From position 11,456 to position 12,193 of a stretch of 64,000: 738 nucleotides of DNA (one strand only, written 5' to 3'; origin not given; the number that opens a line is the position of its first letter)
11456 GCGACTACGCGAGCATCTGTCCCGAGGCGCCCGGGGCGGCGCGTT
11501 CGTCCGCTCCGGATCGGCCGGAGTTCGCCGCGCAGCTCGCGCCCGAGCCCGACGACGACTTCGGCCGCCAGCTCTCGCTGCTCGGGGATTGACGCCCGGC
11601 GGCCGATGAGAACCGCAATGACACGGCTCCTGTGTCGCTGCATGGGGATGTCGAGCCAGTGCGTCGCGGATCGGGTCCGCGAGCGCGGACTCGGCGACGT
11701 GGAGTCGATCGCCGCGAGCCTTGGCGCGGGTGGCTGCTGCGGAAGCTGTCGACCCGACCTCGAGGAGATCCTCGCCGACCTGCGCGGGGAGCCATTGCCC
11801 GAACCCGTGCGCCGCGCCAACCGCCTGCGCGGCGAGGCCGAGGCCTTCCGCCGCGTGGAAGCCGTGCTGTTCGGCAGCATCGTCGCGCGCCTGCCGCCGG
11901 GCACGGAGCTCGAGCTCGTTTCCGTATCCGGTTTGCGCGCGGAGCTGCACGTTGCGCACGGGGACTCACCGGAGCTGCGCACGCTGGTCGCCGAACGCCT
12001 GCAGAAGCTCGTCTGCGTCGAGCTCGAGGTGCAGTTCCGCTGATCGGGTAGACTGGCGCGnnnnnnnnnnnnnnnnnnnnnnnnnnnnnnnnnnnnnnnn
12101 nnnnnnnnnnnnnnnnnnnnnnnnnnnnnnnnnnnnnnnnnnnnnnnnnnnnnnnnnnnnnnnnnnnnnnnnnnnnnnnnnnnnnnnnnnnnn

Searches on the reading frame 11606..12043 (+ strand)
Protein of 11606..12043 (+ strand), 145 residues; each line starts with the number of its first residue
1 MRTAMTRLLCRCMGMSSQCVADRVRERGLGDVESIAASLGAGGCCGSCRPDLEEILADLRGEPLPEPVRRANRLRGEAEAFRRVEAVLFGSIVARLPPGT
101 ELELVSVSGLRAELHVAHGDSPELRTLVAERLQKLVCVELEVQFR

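Call 21: search_protein_families(library=ncbifam, proteins=[window:11606-12043:+], max_evalue=1)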
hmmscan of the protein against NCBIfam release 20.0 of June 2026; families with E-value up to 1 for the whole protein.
window:11606-12043:+ (145 aa): 2 families
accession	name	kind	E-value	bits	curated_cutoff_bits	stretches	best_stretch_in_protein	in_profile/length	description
TIGR02000.1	NifU_proper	equivalog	4.3e-08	32.9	273.3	1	7-60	134-187/290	Fe-S cluster assembly protein NifU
TIGR02374.1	nitri_red_nirB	equivalog_domain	2.6e-05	22.9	578.35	1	8-59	418-468/794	nitrite reductase large subunit NirB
